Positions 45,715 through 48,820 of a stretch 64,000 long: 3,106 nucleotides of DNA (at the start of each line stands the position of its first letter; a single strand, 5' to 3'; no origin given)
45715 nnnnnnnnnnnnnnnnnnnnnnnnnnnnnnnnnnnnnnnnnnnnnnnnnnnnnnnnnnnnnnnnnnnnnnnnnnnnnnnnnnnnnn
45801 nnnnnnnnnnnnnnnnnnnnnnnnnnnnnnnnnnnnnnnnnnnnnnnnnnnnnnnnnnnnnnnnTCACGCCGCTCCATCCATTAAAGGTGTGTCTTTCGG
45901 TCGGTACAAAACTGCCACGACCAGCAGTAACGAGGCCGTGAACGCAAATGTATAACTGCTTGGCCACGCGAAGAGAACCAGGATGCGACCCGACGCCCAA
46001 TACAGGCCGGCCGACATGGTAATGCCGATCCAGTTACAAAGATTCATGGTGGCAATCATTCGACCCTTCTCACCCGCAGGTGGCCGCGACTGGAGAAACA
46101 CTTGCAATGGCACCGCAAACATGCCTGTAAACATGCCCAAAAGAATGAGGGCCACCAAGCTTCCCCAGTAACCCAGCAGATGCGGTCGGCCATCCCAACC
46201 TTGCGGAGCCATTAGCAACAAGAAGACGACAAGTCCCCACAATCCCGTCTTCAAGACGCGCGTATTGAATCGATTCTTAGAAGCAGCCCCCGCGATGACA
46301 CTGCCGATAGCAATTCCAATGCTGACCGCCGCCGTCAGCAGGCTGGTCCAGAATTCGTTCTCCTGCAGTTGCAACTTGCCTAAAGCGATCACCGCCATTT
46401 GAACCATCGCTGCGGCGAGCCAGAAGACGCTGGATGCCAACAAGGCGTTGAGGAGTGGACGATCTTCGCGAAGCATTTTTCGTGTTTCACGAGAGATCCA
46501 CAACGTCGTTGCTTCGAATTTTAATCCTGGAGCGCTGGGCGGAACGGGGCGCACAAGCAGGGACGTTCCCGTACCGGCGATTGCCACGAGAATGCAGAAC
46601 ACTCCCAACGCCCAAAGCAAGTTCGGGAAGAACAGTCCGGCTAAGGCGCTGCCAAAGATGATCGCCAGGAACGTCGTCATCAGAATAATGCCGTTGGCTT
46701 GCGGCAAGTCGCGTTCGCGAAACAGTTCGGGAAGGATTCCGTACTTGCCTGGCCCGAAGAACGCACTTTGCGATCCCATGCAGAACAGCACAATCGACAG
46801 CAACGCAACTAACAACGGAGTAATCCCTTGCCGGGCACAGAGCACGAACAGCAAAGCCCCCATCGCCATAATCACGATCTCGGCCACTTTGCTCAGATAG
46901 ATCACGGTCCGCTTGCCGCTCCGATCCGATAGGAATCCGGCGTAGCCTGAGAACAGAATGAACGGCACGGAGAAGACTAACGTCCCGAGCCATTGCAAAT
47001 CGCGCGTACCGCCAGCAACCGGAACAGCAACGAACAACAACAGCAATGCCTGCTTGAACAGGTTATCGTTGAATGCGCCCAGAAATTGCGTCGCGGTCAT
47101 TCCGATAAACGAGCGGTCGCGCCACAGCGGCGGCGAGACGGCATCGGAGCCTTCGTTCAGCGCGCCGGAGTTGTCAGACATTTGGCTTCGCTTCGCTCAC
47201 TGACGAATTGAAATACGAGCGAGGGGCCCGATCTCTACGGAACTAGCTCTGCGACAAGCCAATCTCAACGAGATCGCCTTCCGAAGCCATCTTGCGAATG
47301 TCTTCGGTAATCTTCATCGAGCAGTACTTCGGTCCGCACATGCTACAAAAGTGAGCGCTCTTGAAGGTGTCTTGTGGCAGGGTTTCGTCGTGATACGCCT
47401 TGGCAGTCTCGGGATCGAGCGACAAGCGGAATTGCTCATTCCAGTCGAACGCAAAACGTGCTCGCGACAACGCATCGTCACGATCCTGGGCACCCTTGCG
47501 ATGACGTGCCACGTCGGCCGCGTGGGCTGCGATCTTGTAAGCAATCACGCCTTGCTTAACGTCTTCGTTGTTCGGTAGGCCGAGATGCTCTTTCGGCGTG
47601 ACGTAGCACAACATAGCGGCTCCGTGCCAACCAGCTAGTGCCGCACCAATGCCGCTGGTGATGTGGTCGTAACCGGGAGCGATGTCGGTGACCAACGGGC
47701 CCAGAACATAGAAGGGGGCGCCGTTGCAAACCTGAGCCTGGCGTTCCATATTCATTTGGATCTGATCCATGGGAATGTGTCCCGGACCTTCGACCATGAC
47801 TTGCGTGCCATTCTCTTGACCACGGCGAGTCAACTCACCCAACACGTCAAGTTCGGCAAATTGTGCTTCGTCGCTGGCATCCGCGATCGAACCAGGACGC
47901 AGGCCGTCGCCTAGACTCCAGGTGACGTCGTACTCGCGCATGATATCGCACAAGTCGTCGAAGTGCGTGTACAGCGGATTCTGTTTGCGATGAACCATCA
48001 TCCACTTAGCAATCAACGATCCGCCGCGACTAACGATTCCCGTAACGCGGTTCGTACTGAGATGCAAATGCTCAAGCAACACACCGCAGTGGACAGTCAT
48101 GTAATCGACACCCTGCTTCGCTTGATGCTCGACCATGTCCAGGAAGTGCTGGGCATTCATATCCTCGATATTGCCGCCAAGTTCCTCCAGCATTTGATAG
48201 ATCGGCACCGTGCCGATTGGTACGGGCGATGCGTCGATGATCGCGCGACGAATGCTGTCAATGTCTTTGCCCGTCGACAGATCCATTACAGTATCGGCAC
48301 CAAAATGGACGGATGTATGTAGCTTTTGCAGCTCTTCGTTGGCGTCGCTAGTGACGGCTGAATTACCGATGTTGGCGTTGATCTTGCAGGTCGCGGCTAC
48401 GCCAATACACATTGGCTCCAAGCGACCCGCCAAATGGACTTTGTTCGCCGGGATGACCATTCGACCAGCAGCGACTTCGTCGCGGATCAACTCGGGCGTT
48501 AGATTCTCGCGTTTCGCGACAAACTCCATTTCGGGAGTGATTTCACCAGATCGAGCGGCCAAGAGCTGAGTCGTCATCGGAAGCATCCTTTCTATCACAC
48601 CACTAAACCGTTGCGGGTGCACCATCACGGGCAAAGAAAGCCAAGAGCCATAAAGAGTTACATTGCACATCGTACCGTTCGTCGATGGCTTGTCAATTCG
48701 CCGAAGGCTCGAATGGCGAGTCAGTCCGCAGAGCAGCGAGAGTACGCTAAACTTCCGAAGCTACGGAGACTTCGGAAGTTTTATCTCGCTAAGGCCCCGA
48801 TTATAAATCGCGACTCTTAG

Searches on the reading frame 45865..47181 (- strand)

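Call 50: search_protein_families(library=pfam, proteins=[window:45865-47181:-], max_evalue=0.00001)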
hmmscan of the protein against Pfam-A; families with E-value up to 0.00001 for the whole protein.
window:45865-47181:- (438 aa): 1 family
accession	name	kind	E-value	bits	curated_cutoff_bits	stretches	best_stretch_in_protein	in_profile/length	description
PF07690.21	MFS_1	-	2e-25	89.9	33.4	1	33-389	6-345/347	Major Facilitator Superfamily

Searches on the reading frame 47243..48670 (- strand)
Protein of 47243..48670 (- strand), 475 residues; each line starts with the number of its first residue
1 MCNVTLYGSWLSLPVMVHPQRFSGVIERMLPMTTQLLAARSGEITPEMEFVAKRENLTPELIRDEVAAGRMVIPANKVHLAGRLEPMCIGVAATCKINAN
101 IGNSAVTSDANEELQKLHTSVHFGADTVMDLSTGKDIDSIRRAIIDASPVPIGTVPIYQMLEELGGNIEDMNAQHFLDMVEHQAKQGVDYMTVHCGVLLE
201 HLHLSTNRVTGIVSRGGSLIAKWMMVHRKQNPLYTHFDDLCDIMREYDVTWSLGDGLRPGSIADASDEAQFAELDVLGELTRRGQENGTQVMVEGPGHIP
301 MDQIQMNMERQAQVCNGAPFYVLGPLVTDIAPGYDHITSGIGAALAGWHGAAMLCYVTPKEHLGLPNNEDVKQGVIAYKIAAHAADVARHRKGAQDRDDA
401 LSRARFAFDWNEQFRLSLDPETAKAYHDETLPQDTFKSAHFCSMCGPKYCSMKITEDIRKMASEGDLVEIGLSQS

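Call 50: search_protein_families(library=pfam, proteins=[window:47243-48670:-], max_evalue=0.00001)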
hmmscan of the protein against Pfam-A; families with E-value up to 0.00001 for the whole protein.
window:47243-48670:- (475 aa): 1 family
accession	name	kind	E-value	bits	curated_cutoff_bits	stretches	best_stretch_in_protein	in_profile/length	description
PF01964.24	ThiC_Rad_SAM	-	4.9e-192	638.7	25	1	34-456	1-419/420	Radical SAM ThiC family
